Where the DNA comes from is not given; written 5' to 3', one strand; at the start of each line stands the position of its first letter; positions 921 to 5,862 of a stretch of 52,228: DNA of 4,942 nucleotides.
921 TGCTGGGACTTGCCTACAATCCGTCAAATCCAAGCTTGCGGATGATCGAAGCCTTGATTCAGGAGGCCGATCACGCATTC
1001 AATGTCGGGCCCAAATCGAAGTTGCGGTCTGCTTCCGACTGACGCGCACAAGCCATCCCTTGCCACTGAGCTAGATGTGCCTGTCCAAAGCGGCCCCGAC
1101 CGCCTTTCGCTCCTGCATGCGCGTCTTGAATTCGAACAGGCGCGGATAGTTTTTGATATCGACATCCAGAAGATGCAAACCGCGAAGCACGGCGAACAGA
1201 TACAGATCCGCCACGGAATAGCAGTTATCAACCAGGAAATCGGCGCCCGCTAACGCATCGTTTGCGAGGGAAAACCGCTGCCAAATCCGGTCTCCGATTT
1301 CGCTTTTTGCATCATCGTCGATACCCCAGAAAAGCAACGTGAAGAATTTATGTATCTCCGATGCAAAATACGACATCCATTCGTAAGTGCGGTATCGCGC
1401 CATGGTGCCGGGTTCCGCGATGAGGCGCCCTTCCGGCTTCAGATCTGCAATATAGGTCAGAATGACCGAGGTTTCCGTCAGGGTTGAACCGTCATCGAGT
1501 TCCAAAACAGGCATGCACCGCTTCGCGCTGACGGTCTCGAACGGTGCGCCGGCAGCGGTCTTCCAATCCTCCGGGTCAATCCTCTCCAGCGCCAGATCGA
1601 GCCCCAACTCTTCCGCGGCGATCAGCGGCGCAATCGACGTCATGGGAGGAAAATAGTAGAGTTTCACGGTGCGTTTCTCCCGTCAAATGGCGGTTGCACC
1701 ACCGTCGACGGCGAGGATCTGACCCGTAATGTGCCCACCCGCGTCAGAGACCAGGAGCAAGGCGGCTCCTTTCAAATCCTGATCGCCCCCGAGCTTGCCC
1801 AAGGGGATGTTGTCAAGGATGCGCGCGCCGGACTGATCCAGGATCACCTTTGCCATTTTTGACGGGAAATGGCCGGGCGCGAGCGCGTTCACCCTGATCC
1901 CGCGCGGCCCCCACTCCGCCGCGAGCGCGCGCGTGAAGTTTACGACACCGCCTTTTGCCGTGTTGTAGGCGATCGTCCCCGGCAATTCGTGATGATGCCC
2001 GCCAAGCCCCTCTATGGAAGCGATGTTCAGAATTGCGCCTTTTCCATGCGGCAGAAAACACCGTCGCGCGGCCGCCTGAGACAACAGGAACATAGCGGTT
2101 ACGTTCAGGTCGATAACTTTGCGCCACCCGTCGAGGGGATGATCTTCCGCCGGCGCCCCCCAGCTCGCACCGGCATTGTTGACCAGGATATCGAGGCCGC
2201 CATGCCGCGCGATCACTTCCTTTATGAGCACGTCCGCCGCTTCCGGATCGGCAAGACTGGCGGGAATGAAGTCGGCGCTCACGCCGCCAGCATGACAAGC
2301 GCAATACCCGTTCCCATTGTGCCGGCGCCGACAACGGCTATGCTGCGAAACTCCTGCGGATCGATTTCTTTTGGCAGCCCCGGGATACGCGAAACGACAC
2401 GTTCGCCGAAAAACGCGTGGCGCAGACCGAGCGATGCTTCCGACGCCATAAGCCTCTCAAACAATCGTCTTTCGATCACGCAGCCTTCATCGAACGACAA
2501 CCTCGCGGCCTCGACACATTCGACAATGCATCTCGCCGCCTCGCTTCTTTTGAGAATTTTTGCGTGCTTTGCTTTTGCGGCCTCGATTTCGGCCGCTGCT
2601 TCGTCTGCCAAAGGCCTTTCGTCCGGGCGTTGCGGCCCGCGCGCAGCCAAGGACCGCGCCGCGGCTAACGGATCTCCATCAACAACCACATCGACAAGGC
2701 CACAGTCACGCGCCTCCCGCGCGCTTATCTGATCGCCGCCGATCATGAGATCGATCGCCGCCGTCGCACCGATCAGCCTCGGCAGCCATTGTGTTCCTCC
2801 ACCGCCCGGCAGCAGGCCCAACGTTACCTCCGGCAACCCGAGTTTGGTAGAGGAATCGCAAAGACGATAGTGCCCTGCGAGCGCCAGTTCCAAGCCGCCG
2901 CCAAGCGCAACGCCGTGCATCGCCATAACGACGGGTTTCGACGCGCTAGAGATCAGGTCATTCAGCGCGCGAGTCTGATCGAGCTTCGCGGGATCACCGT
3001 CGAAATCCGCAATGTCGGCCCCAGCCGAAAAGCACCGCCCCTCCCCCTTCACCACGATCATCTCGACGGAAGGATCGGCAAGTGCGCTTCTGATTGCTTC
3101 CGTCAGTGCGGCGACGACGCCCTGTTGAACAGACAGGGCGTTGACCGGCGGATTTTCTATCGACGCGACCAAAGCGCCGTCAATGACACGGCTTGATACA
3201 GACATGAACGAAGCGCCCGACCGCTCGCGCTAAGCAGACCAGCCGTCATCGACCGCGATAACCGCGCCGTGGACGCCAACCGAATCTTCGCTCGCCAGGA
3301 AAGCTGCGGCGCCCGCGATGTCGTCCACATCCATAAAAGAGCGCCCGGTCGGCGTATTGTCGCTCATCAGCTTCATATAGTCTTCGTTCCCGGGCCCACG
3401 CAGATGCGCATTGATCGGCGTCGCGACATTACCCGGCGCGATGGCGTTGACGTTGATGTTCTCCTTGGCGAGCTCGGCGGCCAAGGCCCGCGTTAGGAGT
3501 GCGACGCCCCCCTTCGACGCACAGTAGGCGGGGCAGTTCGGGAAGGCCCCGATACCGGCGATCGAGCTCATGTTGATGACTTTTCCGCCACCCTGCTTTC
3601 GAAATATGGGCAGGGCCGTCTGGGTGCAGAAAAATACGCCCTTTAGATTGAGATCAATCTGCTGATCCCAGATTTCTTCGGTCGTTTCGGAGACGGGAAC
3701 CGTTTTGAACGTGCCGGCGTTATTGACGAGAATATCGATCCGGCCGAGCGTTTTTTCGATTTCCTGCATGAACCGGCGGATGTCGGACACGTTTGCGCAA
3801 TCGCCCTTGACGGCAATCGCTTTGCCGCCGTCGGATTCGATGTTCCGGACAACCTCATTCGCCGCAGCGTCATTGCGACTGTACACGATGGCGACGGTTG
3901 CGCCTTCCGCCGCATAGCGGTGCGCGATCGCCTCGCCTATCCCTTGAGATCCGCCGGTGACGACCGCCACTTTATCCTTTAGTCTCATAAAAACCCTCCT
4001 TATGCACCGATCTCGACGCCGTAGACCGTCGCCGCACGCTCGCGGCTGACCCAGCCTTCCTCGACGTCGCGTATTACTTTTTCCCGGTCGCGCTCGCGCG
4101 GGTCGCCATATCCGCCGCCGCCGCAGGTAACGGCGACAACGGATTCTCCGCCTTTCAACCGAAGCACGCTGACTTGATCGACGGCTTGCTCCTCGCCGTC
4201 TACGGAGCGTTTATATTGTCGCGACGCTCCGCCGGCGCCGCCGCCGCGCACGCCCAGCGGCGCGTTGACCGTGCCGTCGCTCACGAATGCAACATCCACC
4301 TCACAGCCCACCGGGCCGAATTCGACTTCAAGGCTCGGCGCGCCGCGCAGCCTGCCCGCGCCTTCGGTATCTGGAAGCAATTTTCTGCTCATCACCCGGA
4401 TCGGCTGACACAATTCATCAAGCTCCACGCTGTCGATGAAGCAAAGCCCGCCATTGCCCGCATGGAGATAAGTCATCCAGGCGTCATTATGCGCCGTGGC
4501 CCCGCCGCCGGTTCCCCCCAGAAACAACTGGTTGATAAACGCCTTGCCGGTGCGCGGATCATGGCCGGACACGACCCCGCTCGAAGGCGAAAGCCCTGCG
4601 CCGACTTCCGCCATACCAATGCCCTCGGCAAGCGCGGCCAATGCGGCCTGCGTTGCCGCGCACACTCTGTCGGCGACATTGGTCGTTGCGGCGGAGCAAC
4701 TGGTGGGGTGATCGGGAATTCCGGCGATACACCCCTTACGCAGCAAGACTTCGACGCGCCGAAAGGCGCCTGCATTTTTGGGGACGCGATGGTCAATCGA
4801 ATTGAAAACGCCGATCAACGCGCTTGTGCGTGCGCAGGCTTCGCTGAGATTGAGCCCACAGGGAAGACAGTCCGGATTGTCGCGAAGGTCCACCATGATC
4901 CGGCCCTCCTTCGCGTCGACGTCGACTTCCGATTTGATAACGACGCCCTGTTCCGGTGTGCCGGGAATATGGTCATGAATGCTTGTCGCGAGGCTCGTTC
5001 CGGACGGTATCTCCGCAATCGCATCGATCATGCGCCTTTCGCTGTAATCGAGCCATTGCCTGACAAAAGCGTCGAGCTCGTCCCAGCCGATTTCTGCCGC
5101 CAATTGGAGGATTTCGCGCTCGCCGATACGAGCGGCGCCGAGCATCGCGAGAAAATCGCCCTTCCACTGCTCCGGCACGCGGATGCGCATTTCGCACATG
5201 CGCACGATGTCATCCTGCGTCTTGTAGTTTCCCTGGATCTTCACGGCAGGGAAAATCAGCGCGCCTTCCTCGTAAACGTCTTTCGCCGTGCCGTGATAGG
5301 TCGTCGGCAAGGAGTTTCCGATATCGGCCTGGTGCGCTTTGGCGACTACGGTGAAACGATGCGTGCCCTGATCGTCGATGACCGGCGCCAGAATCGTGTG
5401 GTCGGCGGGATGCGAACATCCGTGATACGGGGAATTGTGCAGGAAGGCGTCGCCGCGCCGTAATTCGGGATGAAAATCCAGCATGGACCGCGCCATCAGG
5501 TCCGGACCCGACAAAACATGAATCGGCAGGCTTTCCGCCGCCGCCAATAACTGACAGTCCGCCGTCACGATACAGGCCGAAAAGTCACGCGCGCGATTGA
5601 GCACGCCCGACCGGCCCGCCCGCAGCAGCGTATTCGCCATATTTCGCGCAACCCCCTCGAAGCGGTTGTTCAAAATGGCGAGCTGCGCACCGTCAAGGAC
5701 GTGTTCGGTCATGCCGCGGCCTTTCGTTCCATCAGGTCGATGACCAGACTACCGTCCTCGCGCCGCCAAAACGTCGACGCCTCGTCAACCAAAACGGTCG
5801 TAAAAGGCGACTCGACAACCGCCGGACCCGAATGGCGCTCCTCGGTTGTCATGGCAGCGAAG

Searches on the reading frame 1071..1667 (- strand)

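Call 26: search_protein_families(library=pfam, proteins=[window:1071-1667:-], max_evalue=0.00001)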
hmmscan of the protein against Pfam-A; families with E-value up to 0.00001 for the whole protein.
window:1071-1667:- (198 aa): 3 families
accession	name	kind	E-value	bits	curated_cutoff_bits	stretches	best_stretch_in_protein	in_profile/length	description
PF13409.12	GST_N_2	-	3.2e-08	34.5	25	1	15-75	9-69/70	Glutathione S-transferase, N-terminal domain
PF14497.11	GST_C_3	-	1.7e-07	31.8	21.6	1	117-190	15-97/104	Glutathione S-transferase, C-terminal domain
PF02798.26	GST_N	-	5.4e-06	27.1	20.9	1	1-74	3-75/76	Glutathione S-transferase, N-terminal domain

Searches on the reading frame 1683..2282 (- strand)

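Call 26: search_protein_families(library=pfam, proteins=[window:1683-2282:-], max_evalue=0.00001)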
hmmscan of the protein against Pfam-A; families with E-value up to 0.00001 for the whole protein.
window:1683-2282:- (199 aa): 2 families
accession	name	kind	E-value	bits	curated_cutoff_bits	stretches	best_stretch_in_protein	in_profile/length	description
PF13561.12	adh_short_C2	-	1.9e-44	152.5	27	1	3-197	45-236/236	Enoyl-(Acyl carrier protein) reductase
PF00106.31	adh_short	-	4.4e-34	118.1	26.6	1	3-148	51-191/195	short chain dehydrogenase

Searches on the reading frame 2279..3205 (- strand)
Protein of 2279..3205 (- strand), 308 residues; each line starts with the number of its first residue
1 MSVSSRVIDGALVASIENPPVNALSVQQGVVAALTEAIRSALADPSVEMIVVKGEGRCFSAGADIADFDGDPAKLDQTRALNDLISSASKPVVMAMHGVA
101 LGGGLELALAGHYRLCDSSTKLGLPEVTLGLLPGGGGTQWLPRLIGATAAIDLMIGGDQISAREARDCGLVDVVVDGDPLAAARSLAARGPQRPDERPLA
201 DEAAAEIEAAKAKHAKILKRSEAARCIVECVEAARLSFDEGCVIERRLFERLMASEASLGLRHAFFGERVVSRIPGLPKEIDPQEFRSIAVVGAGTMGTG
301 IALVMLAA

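Call 26: search_protein_families(library=pfam, proteins=[window:2279-3205:-], max_evalue=0.00001)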
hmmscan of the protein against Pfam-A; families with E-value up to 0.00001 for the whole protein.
window:2279-3205:- (308 aa): 2 families
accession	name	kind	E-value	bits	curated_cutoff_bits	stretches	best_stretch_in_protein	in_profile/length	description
PF00378.25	ECH_1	-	1.4e-32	113.5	27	1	14-181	9-180/251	Enoyl-CoA hydratase/isomerase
PF16113.10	ECH_2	-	3.8e-29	102.7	27.2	1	21-232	12-227/335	Enoyl-CoA hydratase/isomerase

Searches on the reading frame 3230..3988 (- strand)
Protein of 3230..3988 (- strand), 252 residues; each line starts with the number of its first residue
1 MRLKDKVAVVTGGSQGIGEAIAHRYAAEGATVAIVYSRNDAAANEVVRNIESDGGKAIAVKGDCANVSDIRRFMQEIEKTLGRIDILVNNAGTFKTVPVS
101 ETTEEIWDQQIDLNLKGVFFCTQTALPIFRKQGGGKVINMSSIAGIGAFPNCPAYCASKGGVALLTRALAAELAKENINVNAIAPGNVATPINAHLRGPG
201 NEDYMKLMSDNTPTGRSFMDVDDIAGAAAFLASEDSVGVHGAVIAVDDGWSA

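Call 26: search_protein_families(library=pfam, proteins=[window:3230-3988:-], max_evalue=0.00001)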
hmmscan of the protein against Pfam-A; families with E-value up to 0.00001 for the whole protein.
window:3230-3988:- (252 aa): 4 families
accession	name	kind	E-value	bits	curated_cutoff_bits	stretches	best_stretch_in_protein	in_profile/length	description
PF13561.12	adh_short_C2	-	4.5e-63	213.4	27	1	15-251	6-236/236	Enoyl-(Acyl carrier protein) reductase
PF00106.31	adh_short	-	9.7e-63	211.6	26.6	1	6-196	1-190/195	short chain dehydrogenase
PF08659.16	KR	-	9.5e-15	55.4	22.6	1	9-183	4-173/180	KR domain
PF01370.27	Epimerase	-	2.2e-07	31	20.9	1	9-241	2-234/240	NAD dependent epimerase/dehydratase family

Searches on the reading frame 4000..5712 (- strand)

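Call 26: search_protein_families(library=pfam, proteins=[window:4000-5712:-], max_evalue=0.00001)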
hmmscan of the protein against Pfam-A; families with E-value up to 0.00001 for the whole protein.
window:4000-5712:- (570 aa): 1 family
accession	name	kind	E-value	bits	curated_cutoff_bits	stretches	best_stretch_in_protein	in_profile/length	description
PF02538.19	Hydantoinase_B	-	8.8e-118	394.4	26.8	1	7-538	1-519/519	Hydantoinase B/oxoprolinase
